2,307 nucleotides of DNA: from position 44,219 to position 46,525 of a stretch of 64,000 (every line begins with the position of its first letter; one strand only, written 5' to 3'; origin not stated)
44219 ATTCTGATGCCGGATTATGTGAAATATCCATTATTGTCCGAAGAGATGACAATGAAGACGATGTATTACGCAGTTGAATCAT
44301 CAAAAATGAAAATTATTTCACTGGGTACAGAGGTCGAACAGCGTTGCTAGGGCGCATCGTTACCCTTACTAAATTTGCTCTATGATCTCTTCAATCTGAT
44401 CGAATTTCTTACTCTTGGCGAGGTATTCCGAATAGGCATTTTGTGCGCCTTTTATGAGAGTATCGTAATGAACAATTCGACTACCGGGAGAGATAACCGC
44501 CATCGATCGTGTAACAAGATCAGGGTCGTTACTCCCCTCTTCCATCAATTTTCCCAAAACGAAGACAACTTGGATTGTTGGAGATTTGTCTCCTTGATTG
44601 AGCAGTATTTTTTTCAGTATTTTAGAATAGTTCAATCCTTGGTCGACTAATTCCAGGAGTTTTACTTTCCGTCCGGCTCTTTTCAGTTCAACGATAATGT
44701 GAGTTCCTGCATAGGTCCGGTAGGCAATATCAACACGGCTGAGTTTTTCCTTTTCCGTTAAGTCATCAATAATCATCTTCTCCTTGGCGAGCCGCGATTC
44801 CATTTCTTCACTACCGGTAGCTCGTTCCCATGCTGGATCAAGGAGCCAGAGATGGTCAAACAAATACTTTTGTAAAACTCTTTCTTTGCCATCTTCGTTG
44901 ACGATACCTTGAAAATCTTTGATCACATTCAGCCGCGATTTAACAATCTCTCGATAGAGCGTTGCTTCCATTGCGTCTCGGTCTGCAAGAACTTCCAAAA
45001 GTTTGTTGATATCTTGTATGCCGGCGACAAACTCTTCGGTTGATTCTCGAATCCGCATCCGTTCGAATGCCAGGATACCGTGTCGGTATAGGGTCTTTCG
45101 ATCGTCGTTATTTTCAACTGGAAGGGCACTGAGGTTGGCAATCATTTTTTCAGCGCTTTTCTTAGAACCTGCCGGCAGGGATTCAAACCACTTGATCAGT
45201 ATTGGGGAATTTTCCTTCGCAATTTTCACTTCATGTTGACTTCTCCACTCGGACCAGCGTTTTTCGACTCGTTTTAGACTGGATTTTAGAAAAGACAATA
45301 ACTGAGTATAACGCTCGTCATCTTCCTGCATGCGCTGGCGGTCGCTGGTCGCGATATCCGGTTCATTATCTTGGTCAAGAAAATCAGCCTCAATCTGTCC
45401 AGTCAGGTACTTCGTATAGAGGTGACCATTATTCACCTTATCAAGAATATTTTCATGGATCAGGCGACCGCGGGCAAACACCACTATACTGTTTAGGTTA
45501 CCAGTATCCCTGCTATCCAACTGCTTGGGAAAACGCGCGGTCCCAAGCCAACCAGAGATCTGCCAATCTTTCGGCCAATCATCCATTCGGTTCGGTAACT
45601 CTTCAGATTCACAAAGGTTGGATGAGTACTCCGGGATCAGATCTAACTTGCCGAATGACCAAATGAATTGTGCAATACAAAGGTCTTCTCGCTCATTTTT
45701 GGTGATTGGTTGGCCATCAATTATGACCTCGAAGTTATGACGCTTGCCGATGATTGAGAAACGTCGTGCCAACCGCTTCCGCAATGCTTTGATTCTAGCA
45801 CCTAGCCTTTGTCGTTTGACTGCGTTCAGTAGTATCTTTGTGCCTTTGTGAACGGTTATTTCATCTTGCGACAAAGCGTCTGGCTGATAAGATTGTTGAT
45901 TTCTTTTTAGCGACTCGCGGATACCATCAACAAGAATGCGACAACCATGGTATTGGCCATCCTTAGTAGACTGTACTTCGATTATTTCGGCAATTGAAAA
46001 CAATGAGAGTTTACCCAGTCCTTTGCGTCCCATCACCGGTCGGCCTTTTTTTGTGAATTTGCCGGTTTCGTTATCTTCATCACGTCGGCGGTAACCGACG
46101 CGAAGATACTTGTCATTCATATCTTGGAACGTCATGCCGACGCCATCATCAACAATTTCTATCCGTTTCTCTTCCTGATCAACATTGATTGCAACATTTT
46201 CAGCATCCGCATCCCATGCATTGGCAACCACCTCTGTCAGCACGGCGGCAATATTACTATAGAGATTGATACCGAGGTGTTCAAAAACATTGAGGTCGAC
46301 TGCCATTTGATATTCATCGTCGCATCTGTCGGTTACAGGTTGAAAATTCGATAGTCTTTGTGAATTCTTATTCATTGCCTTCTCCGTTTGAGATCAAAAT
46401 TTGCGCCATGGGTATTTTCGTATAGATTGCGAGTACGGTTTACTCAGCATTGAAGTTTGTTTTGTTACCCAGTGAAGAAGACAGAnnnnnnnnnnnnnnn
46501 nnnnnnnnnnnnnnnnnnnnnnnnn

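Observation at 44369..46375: GHKL (MORC-like) ATPase fused to a PD-(D/E)xK-like module next to a Dcm methyltransferase: candidate ATP-dependent restriction/defence system without a classical endonuclease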

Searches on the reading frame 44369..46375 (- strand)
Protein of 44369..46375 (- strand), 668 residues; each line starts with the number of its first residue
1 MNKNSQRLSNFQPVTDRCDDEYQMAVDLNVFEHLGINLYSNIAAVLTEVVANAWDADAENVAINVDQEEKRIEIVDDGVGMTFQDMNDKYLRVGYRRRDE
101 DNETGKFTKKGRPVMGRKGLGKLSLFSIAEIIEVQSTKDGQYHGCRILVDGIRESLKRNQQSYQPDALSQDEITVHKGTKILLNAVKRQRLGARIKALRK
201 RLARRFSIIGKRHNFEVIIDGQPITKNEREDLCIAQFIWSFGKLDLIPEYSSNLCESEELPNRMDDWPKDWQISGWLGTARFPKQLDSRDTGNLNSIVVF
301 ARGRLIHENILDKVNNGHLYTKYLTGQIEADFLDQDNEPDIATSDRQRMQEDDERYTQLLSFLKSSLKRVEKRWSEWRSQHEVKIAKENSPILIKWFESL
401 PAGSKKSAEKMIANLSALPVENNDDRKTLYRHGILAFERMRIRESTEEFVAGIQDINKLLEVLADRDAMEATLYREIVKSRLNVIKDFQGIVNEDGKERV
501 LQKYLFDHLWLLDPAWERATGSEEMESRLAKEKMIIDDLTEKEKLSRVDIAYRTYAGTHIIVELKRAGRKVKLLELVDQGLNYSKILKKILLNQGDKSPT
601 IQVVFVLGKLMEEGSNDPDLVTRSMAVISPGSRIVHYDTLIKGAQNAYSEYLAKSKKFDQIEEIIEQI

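Call 3: search_protein_families(library=pfam, proteins=[window:44369-46375:-], max_evalue=1)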
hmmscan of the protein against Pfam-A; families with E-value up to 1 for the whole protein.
window:44369-46375:- (668 aa): 2 families
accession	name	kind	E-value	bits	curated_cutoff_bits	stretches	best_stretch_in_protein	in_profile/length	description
PF13589.12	HATPase_c_3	-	3.4e-19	69.7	25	1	42-168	3-124/137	Histidine kinase-, DNA gyrase B-, and HSP90-like ATPase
PF02518.31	HATPase_c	-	6.5e-05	23.8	26.4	1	42-102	6-56/111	Histidine kinase-, DNA gyrase B-, and HSP90-like ATPase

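Call 4: search_protein_families(library=padloc, proteins=[window:44369-46375:-], max_evalue=1)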
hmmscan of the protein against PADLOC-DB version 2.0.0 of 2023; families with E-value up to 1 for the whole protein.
window:44369-46375:- (668 aa): 3 families
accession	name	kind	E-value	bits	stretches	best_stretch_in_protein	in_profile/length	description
PDLC03419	REase_II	-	1.2e-114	382.1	1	19-593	2-595/695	Type II restriction enzyme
PDLC03485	REase_II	-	1.1e-78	263.1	1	19-388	3-362/611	Type II restriction enzyme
PDLC03968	TmtA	-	0.0041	12.8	1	38-85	71-118/1486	-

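Call 5: search_protein_families(library=ncbifam, proteins=[window:44369-46375:-], max_evalue=1)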
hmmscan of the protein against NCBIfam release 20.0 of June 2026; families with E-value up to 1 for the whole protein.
window:44369-46375:- (668 aa): 14 families
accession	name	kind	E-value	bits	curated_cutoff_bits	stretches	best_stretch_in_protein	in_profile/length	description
NF050001.1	restrict_BbrUII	equivalog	7.4e-247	821.1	550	1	22-668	1-659/659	BbrUII/HgiDII family restriction enzyme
NF000951.0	PRK00095.2-1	equivalog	2.9e-08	32.8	391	1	41-158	24-135/559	DNA mismatch repair endonuclease MutL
TIGR00585.2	mutl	equivalog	4.2e-07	29.2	180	1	42-87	21-67/555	DNA mismatch repair endonuclease MutL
NF003555.1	PRK05218.1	equivalog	3.8e-06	25.7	371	1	56-145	56-147/614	molecular chaperone HtpG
NF047352.1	P_loop_sacsin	domain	6.6e-06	26.5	50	1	45-134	3-79/80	sacsin N-terminal ATP-binding-like domain-containing protein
NF000953.0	PRK00095.2-4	equivalog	1.2e-05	24.4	693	1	43-151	24-126/611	DNA mismatch repair endonuclease MutL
NF010683.0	PRK14083.1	equivalog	1.5e-05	23.6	455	1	35-140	20-132/604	HSP90 family protein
NF000950.0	PRK00095.1-3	equivalog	3.7e-05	22.3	756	1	43-151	25-127/641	DNA mismatch repair endonuclease MutL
NF000949.0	PRK00095.1-2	equivalog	0.00011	21.3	750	1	43-86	28-72/634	DNA mismatch repair endonuclease MutL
NF041932.1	MzaB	equivalog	0.00039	18.9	850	1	40-146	10-110/480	MZA anti-phage system associated ATPase MzaB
NF000952.0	PRK00095.2-2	subfamily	0.0011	17.5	840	1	43-87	24-69/623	DNA mismatch repair endonuclease MutL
NF000948.0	PRK00095.1-1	equivalog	0.019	13.9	701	1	43-86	24-68/625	DNA mismatch repair endonuclease MutL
TIGR02916.1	PEP_his_kin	equivalog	0.019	13.6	300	1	40-88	578-630/679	XrtA/PEP-CTERM system histidine kinase PrsK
NF004982.0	PRK06365.1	equivalog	0.083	11.9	695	1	386-468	244-323/430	thiolase domain-containing protein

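Call 8: search_solved_structures(query=window:44369-46375:-, max_evalue=1)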
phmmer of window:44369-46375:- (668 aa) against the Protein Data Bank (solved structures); distinct sequences matched with E-value up to 1: 5.
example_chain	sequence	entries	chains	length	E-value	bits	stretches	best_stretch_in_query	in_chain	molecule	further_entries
3zxq_A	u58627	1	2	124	1.6e-06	30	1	39-116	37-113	HYPOXIA SENSOR HISTIDINE KINASE RESPONSE REGULATOR DOST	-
7u4c_A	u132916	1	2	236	0.0079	17.8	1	62-138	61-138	Chaperone protein HtpG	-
9n2k_A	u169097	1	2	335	0.032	15.8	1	42-151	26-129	DNA mismatch repair protein MutL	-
2ior_A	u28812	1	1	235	0.05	15.2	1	54-141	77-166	Chaperone protein htpG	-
5h5y_A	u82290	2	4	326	0.6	11.6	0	379-419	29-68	Non-LEE encoded effector protein NleB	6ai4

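Call 9: find_homologous_proteins(query=window:44369-46375:-, max_evalue=0.00001)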
Query window:44369-46375:- (668 aa): 4035 proteins with E <= 0.00001 among 8000 candidates; the best 120 are listed.
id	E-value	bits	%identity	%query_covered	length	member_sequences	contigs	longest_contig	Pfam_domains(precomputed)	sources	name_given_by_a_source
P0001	0.0e+0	1492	100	100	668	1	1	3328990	PF13589.13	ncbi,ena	-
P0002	0.0e+0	1014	68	100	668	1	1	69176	PF02518.32,PF13589.13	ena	-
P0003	0.0e+0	1010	69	98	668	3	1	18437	PF02518.32,PF13589.13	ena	-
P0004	2.4e-298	1009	70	97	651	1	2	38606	PF02518.32,PF13589.13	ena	-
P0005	2.3e-297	1006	70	97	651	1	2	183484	PF02518.32,PF13589.13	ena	-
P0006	5.7e-297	1004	69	97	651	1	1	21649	PF02518.32,PF13589.13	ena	-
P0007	1.1e-296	1004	69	97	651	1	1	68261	PF02518.32,PF13589.13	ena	-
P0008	1.2e-296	1003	67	100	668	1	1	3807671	PF02518.32,PF13589.13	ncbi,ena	-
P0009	1.4e-296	1003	69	97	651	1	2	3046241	PF02518.32,PF13589.13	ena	-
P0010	1.4e-296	1003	69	97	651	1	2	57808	PF13589.13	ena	-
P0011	4.8e-296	1001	68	99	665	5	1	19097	PF02518.32,PF13589.13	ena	-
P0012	7.2e-296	1001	68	99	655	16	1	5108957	PF02518.32,PF13589.13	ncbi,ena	-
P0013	9.7e-296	1000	69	97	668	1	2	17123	PF02518.32,PF13589.13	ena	-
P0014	4.4e-295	998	69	97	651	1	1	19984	PF02518.32,PF13589.13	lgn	-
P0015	7.5e-295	997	69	97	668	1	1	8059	PF13589.13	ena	-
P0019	1.8e-293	993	69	97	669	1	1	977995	PF02518.32,PF13589.13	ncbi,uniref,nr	ncbi:ATP-binding protein [Labrenzia sp. R5_0]|uniref:BbrUII/HgiDII family restriction enzyme n=1 Tax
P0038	2.5e-289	979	68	97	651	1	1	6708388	PF02518.32,PF13589.13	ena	-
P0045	6.6e-288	975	67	97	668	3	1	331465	PF02518.32,PF13589.13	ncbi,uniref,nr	ncbi:ATP-binding protein [Roseovarius sp. EGI FJ00037]|uniref:BbrUII/HgiDII family restriction enzym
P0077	1.0e-285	967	67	97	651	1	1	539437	PF02518.32,PF13589.13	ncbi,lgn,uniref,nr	ncbi:BbrUII/HgiDII family restriction enzyme [Aromatoleum toluclasticum]|uniref:BbrUII/HgiDII family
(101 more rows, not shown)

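Call 18: find_related_loci(query=A1, collection=genome_contigs, flank=6000)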
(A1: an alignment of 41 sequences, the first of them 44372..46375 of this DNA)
Query A1 (668 aa) in genome_contigs; peptide patterns used: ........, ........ (x = any residue, [..] = any of these).
289 stretches matched a pattern; 238 encode a relative of the query (tblastn E <= 1e-3); the best 80 are kept; 80 distinct loci.
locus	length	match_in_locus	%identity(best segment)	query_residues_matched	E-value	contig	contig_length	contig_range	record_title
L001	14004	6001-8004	67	1-668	0e+0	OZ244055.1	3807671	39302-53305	MAG: Alphaproteobacteria bacterium isolate 704cdb66-9897-4ec8-b8cd-f14a69034c9a genome assembly, chromosome: 1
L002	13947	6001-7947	68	20-668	0e+0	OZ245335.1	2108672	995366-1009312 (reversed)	MAG: Candidatus Oxydemutatoraceae bacterium isolate 54d75c65-e004-4b4c-ad08-27c8a9043495 genome assembly, chromosome: 1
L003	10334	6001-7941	68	22-668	0e+0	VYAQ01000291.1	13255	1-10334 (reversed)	MAG: Gemmatimonadetes bacterium isolate SB0672_bin_21 NODE_1043_length_13255_cov_10.806288, whole genome shotgun sequenc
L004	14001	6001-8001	66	2-668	0e+0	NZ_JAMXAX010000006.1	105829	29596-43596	Acidovorax facilis strain DSM 649 NODE_6_length_105829_cov_15.089610, whole genome shotgun sequence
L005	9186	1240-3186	67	20-668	0e+0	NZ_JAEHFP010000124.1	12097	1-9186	Paracoccus binzhouensis strain wg1 scaffold124.1-size12097, whole genome shotgun sequence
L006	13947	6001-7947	67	20-668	0e+0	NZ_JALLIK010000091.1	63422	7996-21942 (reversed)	Thauera aromatica strain LG356 NODE_20_length_63422_cov_34.221604, whole genome shotgun sequence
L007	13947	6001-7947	67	20-668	0e+0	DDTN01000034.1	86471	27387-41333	MAG TPA_asm: Proteobacteria bacterium UBA2363 UBA2363_contig_244, whole genome shotgun sequence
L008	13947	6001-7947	67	20-668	0e+0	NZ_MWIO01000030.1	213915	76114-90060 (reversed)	Rhodanobacter lindaniclasticus strain DSM 17932 DSM-17932_S8_L001_R1_001__paired__contig_30, whole genome shotgun sequen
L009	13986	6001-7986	68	7-668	0e+0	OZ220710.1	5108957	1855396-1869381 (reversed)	MAG: Thermodesulfobacteriota bacterium isolate dce1034a-8f23-488c-aa07-39e6c80a0035 genome assembly, chromosome: 1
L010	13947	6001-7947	67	20-668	0e+0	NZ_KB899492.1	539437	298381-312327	Aromatoleum toluclasticum ATCC 700605 strain MF63 F464DRAFT_scaffold00002.2, whole genome shotgun sequence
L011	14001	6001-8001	65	2-668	0e+0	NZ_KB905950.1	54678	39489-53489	Caldimonas manganoxidans ATCC BAA-369 F615DRAFT_scaffold00022.22, whole genome shotgun sequence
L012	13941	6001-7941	66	22-668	0e+0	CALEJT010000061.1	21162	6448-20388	MAG TPA_asm: uncultured Gammaproteobacteria bacterium isolate SRR4028131_bin.63_CONCOCT_v1.1_MAG genome assembly, contig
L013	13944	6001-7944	67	22-668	0e+0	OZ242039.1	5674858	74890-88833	MAG: Bryobacterales bacterium isolate f291685d-7c75-44d5-85f0-5ff5b10f0266 genome assembly, chromosome: 1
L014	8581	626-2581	65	13-668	0e+0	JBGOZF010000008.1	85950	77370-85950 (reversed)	MAG: Rhodocyclaceae bacterium isolate OBJ_0618_130150_23 k141_8001111_length_85950_cov_13.4887, whole genome shotgun seq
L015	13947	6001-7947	66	20-668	0e+0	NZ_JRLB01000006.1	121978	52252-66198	Nitrincola sp. A-D6 Contig6, whole genome shotgun sequence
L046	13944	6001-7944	62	21-668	0e+0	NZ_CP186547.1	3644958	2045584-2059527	Alishewanella sp. d11 chromosome, complete genome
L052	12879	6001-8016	59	4-668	0e+0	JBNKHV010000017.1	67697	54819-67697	MAG: Polyangiaceae bacterium isolate E1.bin.18.orig k141_353439, whole genome shotgun sequence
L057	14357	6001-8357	59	18-668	0e+0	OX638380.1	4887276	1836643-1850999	MAG: uncultured Verrucomicrobiae bacterium isolate efd5e50e-5b6a-4a0f-a0a2-e496bae301b3 genome assembly, chromosome: 1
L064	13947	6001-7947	58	20-668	0e+0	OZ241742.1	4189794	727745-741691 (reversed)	MAG: Rhodothermales bacterium isolate 6e813d85-8f61-4035-a4a2-b9e8d494f84d genome assembly, chromosome: 1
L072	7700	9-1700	60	105-668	0e+0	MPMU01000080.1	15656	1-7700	MAG: Gammaproteobacteria bacterium bin55 NODE_4644_length_15656_cov_9.41117_ID_9287, whole genome shotgun sequence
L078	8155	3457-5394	56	19-668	0e+0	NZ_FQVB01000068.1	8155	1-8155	Desulfacinum infernum DSM 9756, whole genome shotgun sequence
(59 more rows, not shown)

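Call 22: search_protein_families(library=pfam, proteins=[L006:1922-5998:+, L006:7963-11982:+, L004:65-3901:+, L004:3898-6039:+, L004:8017-12036:+, L046:1873-5985:+, L046:8045-12109:+], max_evalue=0.001)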
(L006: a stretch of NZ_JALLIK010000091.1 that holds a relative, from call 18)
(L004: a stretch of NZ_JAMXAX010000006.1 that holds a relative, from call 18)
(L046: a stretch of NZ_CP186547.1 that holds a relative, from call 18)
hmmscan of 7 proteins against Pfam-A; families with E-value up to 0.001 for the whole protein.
L006:1922-5998:+ (1358 aa): 5 families
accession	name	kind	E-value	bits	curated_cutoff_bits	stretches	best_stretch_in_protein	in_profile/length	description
PF07669.17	Eco57I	-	6.3e-15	56.1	25.3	1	668-933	2-139/171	Eco57I restriction-modification methylase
PF20473.4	MmeI_Mtase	-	1e-13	51.5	27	2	869-974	139-249/259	MmeI, DNA-methyltransferase domain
PF20464.3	MmeI_N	-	1.7e-05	25.7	27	1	125-254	83-179/181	MmeI, N-terminal domain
PF02384.22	N6_Mtase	-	6.4e-05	22.9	20.4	0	547-618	23-71/311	N-6 DNA Methylase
PF20466.3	MmeI_TRD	-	0.00029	20.7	27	1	1041-1205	47-203/207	MmeI, target recognition domain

L006:7963-11982:+ (1339 aa): 1 family
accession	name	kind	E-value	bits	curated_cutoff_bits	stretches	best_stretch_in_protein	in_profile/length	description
PF00271.37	Helicase_C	-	2.9e-05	24.7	23.5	1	1100-1144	64-108/110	Helicase conserved C-terminal domain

L004:65-3901:+ (1278 aa): 5 families
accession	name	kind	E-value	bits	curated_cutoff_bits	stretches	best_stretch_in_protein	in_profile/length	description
PF07669.17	Eco57I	-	4.2e-18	66.4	25.3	1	513-777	2-139/171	Eco57I restriction-modification methylase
PF20466.3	MmeI_TRD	-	6.1e-13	49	27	1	868-1049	29-206/207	MmeI, target recognition domain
PF20473.4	MmeI_Mtase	-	3.3e-10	40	27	1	435-535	16-86/259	MmeI, DNA-methyltransferase domain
PF02384.22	N6_Mtase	-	1.2e-05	25.3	20.4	0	392-463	23-71/311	N-6 DNA Methylase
PF20464.3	MmeI_N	-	0.00039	21.2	27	0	6-99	103-179/181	MmeI, N-terminal domain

L004:3898-6039:+ (713 aa): 5 families
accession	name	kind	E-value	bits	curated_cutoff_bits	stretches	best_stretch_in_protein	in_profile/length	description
PF07693.20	KAP_NTPase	-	1.3e-61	208.8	20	1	21-302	2-291/293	KAP family P-loop domain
PF13401.12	AAA_22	-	5.7e-11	43.3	27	1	40-198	6-109/130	AAA domain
PF13191.12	AAA_16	-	1.3e-08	36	32.6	1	27-190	12-152/167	AAA ATPase domain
PF24883.2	NPHP3_N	-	0.00014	22.6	24.8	0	38-78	21-59/164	Nephrocystin 3, N-terminal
PF25199.1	nSTAND_NTPase5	-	0.00062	20.1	34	0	31-61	32-63/145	Novel STAND NTPase 5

L004:8017-12036:+ (1339 aa): 1 family
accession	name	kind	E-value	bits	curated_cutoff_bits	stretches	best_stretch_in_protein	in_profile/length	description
PF00271.37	Helicase_C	-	2.8e-05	24.8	23.5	1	1100-1144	64-108/110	Helicase conserved C-terminal domain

L046:1873-5985:+ (1370 aa): 5 families
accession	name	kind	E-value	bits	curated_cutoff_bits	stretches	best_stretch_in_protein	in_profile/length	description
PF07669.17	Eco57I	-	1.6e-20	74.3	25.3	1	667-933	2-140/171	Eco57I restriction-modification methylase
PF20473.4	MmeI_Mtase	-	2.5e-14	53.5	27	2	866-966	138-237/259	MmeI, DNA-methyltransferase domain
PF20466.3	MmeI_TRD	-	3.4e-10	40.1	27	1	1152-1219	138-205/207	MmeI, target recognition domain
PF20464.3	MmeI_N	-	0.00023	22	27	1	134-253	83-179/181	MmeI, N-terminal domain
PF02384.22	N6_Mtase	-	0.0004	20.2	20.4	0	546-617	23-71/311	N-6 DNA Methylase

L046:8045-12109:+ (1354 aa): 1 family
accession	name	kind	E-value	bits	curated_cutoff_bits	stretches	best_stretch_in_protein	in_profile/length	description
PF00271.37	Helicase_C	-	1.6e-05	25.5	23.5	1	1115-1160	64-109/110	Helicase conserved C-terminal domain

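Call 23: search_protein_families(library=padloc, proteins=[L006:1922-5998:+, L006:7963-11982:+, L004:65-3901:+, L004:3898-6039:+, L004:8017-12036:+], max_evalue=0.001)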
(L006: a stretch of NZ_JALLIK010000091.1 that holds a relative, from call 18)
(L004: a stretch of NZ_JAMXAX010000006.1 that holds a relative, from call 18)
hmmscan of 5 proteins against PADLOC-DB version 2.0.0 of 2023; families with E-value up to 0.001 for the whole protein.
L006:1922-5998:+ (1358 aa): 34 families (the best 25 are shown)
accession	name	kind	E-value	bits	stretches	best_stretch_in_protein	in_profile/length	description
PDLC03618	REase_MTase_IIG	-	0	1850.8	1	1-1340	1-1337/1429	Type IIG restriction enzyme-methyltransferase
PDLC02643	DrmMI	-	0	1769.1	1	1-1345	4-1338/1347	DrmMI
PDLC02645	DrmMI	-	0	1672.4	1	1-815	1-770/772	DrmMI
PDLC02638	DrmMI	-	0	1291.4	1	1-928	1-934/935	DrmMI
PDLC02644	DrmMI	-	5.1e-290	962.7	1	485-1347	1-896/988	DrmMI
PDLC02642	DrmMI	-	1.5e-179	596.2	1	1-567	2-570/594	DrmMI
PDLC02639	DrmMI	-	1.4e-96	322.6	2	286-719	1-393/803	DrmMI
PDLC02646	DrmMI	-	2.4e-96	321.6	1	611-1346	2-774/792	DrmMI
PDLC02640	DrmMI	-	2e-80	268.7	2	96-441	87-444/1015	DrmMI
PDLC03622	REase_MTase_IIG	-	2.3e-63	212.1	3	531-713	444-644/1524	Type IIG restriction enzyme-methyltransferase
PDLC03599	REase_MTase_IIG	-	1.2e-33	114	2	866-1275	470-909/959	Type IIG restriction enzyme-methyltransferase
PDLC03627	REase_MTase_IIG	-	7.5e-32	108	1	867-1322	564-1028/1136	Type IIG restriction enzyme-methyltransferase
PDLC03620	REase_MTase_IIG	-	9.7e-25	84.4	1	592-875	602-864/1378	Type IIG restriction enzyme-methyltransferase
PDLC03629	REase_MTase_IIG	-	3.8e-22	76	2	540-720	372-543/1182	Type IIG restriction enzyme-methyltransferase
PDLC03609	REase_MTase_IIG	-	3.1e-20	69.6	2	592-711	434-532/1066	Type IIG restriction enzyme-methyltransferase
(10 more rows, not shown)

L006:7963-11982:+ (1339 aa): 9 families
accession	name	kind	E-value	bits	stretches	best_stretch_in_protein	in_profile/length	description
PDLC02567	DrmA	-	0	1613.5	1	26-1338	436-1743/1750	DrmA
PDLC02577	DrmA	-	0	1564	1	643-1339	1-697/697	DrmA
PDLC02575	DrmA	-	0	1132.9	1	459-1320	1-830/837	DrmA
PDLC02571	DrmA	-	1.1e-211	703.7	2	791-1314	765-1278/1282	DrmA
PDLC02568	DrmA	-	6.2e-114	379.8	1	737-1253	26-526/611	DrmA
PDLC02574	DrmA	-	5.4e-68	226.9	1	1072-1333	6-267/269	DrmA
PDLC02576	DrmA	-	9.5e-64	213.7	2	519-989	441-878/1235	DrmA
PDLC02573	DrmA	-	1.5e-06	24.5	1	1076-1182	770-876/1018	DrmA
PDLC02569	DrmA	-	2.8e-06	23.4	1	1099-1170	827-898/1095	DrmA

L004:65-3901:+ (1278 aa): 38 families (the best 25 are shown)
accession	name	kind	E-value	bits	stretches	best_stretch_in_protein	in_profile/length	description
PDLC03618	REase_MTase_IIG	-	0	2376.6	1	1-1273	156-1427/1429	Type IIG restriction enzyme-methyltransferase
PDLC02643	DrmMI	-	0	1720.3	1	1-1196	154-1342/1347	DrmMI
PDLC02644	DrmMI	-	0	1378.9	1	330-1273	1-978/988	DrmMI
PDLC02645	DrmMI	-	0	1261.9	1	1-639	156-768/772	DrmMI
PDLC02638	DrmMI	-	0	1115.1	1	1-772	158-934/935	DrmMI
PDLC02642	DrmMI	-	2.6e-149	496.4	1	2-412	152-570/594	DrmMI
PDLC02646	DrmMI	-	6.7e-142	472.3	1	456-1185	2-776/792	DrmMI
PDLC02639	DrmMI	-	4.3e-106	354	2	131-564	1-393/803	DrmMI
PDLC02640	DrmMI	-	7.4e-90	300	2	753-1126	535-919/1015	DrmMI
PDLC02626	DrmD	-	1.4e-86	288.3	1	999-1270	3-272/276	DrmD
PDLC03622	REase_MTase_IIG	-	4.4e-63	211.2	3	377-558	445-644/1524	Type IIG restriction enzyme-methyltransferase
PDLC03627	REase_MTase_IIG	-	2.7e-59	198.9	1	711-1168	564-1034/1136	Type IIG restriction enzyme-methyltransferase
PDLC03599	REase_MTase_IIG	-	5.5e-59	198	2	711-1118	471-909/959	Type IIG restriction enzyme-methyltransferase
PDLC03609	REase_MTase_IIG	-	2.8e-25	86.3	2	437-556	434-532/1066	Type IIG restriction enzyme-methyltransferase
PDLC03620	REase_MTase_IIG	-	8e-24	81.3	1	437-719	602-864/1378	Type IIG restriction enzyme-methyltransferase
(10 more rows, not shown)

L004:3898-6039:+ (713 aa): 8 families
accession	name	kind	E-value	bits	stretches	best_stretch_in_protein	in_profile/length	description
PDLC02361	PifA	-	7.4e-117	389.8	1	3-687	4-710/720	PifA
PDLC04959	PDC-S20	-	1e-16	59.6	1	15-255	18-274/464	-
PDLC02210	QatA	-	1.1e-15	55.2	1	146-252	180-290/593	-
PDLC02209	QatA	-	7.1e-14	49.3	2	145-242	177-284/646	-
PDLC04957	PDC-S20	-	1.7e-08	32.4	1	160-239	171-255/446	-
PDLC04140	mad8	-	2.2e-05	22.1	1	42-203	30-227/314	mads_8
PDLC04956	PDC-S20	-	6.2e-05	20.6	1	151-241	164-254/450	-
PDLC04958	PDC-S20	-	0.00053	17.4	0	37-80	26-66/458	-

L004:8017-12036:+ (1339 aa): 9 families
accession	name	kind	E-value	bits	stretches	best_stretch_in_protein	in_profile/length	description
PDLC02567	DrmA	-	0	1619.6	1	27-1338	437-1743/1750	DrmA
PDLC02577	DrmA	-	0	1556.7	1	643-1339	1-697/697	DrmA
PDLC02575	DrmA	-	0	1133.3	1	459-1320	1-830/837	DrmA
PDLC02571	DrmA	-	4.8e-212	704.8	2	791-1314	765-1278/1282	DrmA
PDLC02568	DrmA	-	4.7e-113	376.9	1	737-1239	26-511/611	DrmA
PDLC02574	DrmA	-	3.9e-68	227.4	1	1072-1333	6-267/269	DrmA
PDLC02576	DrmA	-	2.7e-63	212.2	1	579-1188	494-1086/1235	DrmA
PDLC02573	DrmA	-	5.6e-07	25.9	1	1074-1184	768-878/1018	DrmA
PDLC02569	DrmA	-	5.2e-06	22.5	1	1099-1170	827-898/1095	DrmA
